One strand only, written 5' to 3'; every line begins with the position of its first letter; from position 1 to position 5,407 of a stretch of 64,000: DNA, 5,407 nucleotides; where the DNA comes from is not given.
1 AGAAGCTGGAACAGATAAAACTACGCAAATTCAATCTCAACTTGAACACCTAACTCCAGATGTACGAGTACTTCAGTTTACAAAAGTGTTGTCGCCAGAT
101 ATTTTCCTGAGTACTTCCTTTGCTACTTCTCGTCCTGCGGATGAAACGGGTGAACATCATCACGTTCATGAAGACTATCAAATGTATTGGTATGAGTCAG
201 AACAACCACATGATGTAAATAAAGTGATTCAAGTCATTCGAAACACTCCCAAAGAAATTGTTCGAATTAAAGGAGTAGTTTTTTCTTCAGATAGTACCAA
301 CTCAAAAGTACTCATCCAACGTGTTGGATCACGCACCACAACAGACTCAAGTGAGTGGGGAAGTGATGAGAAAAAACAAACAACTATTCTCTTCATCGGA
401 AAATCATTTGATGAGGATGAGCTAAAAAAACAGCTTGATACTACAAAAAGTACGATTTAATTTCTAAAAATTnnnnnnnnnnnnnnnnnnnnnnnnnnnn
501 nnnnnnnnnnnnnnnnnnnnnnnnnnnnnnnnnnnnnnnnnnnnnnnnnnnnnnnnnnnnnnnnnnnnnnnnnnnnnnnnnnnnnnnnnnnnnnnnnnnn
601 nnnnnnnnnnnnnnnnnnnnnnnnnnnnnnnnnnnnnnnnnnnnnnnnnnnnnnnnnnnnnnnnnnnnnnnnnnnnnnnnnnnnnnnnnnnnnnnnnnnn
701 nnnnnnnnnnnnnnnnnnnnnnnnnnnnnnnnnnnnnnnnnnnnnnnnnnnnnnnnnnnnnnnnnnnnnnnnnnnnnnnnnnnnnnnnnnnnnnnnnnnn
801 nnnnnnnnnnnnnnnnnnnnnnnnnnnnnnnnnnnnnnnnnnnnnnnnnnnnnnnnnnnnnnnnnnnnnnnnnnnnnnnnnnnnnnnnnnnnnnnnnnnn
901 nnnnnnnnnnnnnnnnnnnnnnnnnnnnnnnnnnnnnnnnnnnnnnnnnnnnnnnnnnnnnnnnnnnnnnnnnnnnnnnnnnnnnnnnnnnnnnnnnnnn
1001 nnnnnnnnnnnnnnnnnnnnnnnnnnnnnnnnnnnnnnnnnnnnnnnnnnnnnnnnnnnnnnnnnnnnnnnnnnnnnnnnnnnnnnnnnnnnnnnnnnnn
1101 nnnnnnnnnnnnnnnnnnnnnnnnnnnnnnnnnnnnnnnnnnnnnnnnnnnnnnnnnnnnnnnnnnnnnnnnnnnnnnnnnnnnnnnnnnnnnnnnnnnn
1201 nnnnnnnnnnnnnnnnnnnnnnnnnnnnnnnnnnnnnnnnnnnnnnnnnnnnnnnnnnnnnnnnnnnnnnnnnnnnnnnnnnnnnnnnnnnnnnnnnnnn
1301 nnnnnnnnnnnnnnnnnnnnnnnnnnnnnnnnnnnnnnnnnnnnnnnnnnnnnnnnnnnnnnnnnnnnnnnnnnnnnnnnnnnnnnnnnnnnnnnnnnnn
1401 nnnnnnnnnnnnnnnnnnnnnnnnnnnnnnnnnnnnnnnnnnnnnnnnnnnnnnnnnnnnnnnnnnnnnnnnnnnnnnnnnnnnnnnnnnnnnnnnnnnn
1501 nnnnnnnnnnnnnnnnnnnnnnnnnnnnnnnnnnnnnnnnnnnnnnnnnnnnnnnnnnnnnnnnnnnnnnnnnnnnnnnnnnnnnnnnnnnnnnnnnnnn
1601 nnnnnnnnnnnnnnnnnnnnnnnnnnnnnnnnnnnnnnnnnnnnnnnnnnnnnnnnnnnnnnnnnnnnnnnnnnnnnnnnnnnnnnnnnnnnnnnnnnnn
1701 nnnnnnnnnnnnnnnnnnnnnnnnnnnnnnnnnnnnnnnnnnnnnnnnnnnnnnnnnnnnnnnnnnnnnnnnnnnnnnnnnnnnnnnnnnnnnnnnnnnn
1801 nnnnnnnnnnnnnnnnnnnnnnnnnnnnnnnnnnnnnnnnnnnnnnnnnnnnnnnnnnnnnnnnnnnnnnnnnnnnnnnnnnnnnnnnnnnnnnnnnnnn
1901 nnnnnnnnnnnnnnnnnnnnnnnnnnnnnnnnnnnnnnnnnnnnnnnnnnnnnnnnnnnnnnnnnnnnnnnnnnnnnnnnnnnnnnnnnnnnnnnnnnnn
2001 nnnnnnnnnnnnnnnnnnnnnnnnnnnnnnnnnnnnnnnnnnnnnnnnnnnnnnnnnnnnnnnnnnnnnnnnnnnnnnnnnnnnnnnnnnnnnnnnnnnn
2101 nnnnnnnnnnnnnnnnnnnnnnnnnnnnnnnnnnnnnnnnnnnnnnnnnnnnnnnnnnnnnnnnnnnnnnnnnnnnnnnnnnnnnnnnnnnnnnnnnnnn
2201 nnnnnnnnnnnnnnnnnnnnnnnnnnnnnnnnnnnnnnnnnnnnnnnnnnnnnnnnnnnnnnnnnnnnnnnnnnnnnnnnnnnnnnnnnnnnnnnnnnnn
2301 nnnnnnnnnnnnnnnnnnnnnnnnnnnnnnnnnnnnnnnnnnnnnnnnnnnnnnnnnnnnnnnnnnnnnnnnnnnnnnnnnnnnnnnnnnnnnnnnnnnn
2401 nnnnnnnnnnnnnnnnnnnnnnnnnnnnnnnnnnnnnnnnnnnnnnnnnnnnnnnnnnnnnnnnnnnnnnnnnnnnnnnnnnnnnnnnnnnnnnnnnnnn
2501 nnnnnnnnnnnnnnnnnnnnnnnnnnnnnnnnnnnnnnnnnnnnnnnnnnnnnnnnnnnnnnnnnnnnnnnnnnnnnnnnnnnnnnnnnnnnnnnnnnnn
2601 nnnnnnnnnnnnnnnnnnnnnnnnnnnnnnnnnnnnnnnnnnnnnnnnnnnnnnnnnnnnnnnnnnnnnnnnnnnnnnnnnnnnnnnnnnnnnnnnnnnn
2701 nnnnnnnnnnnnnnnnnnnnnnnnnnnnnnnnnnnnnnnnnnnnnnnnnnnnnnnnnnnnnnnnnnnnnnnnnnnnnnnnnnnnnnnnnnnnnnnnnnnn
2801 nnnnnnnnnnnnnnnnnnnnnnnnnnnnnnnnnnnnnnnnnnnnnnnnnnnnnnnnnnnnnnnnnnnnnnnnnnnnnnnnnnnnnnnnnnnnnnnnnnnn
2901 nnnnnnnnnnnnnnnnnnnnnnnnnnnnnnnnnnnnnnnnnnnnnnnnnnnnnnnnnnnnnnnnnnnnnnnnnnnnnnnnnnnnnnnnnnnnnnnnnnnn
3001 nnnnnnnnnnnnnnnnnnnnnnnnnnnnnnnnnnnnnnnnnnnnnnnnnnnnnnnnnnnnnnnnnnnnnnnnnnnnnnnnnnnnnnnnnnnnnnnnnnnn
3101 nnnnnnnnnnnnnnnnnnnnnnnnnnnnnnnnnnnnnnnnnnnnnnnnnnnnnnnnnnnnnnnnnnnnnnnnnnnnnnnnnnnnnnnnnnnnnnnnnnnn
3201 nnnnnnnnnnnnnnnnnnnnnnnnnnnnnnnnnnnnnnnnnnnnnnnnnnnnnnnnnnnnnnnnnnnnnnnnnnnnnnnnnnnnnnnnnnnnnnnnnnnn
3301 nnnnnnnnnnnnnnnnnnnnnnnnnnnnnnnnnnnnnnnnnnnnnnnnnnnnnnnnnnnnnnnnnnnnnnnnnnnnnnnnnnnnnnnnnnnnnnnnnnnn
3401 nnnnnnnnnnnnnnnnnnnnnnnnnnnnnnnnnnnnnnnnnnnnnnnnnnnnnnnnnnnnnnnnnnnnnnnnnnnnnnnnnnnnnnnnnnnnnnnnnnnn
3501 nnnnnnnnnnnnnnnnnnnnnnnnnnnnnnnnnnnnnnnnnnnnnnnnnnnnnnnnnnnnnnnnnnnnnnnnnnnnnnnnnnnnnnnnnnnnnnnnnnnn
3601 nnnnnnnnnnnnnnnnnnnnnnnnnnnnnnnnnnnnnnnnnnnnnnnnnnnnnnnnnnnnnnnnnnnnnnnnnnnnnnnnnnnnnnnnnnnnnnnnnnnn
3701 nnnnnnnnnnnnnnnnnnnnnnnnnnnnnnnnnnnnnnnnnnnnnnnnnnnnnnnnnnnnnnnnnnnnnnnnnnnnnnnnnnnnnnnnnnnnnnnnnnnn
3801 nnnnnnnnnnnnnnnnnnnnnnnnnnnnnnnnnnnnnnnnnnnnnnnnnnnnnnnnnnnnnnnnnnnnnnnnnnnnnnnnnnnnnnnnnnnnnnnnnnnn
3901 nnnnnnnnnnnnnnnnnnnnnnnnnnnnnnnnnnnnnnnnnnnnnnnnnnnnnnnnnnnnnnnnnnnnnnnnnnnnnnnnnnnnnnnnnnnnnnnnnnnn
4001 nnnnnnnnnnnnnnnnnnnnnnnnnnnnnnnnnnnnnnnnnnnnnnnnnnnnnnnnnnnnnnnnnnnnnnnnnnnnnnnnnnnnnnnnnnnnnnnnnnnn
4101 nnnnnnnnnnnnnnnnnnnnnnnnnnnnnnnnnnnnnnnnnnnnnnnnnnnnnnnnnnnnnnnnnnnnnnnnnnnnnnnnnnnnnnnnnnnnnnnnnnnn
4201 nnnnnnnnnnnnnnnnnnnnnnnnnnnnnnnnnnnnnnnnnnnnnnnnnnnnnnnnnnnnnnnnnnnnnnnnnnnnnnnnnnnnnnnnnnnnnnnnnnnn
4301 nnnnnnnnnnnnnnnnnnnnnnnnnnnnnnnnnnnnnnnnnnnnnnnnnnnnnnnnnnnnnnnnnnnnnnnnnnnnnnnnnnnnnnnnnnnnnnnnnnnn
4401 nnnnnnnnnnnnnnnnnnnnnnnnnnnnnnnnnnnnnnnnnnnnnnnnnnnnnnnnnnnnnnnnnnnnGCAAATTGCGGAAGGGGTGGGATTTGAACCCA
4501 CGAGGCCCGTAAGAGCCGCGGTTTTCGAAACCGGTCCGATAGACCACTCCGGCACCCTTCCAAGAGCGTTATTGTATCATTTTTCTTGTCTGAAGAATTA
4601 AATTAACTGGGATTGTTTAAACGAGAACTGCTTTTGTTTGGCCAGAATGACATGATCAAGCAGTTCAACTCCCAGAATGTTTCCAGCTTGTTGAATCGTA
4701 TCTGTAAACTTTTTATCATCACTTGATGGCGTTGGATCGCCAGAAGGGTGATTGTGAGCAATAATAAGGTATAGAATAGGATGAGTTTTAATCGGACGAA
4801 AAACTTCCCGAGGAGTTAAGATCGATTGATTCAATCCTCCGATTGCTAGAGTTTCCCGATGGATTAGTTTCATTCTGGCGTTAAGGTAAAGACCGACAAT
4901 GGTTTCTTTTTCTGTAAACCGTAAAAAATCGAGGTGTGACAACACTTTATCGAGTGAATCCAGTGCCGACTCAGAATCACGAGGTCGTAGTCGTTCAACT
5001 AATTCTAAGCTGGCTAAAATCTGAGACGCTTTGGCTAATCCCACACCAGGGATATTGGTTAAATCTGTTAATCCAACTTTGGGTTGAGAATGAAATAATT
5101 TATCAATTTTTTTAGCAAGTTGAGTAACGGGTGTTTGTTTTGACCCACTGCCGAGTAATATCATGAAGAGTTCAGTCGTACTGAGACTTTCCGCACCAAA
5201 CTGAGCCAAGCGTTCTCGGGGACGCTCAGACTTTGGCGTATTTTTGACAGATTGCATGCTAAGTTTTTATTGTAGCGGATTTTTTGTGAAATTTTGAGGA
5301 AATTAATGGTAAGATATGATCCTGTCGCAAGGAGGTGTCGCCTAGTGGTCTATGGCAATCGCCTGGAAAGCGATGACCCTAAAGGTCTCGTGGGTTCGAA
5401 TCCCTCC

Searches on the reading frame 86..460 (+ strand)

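Call 91: search_protein_families(library=pfam, proteins=[window:86-460:+], max_evalue=0.001)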
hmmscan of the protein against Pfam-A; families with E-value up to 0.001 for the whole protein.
window:86-460:+ (124 aa): 1 family
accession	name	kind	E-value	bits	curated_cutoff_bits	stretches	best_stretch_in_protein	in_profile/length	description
PF07683.19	CobW_C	-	2.3e-15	56.7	22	1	35-119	5-92/94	Cobalamin synthesis protein cobW C-terminal domain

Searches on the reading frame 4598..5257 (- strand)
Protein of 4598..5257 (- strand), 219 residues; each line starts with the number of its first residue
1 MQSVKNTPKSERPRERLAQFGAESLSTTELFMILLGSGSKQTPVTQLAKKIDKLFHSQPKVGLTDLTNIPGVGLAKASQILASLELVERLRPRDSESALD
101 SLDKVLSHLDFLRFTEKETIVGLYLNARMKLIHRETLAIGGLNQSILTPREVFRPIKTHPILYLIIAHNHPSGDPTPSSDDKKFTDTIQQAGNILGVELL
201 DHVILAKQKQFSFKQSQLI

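Call 17: search_protein_families(library=pfam, proteins=[window:4598-5257:-], max_evalue=0.00001)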
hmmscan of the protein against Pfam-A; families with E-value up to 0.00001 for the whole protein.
window:4598-5257:- (219 aa): 2 families
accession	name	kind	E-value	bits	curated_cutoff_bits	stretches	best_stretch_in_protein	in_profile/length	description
PF04002.20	RadC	-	1.2e-32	112.8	22.1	1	106-217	8-120/121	RadC-like JAB domain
PF20582.4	UPF0758_N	-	3.4e-18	65.9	27.1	1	4-77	1-76/77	UPF0758 N-terminal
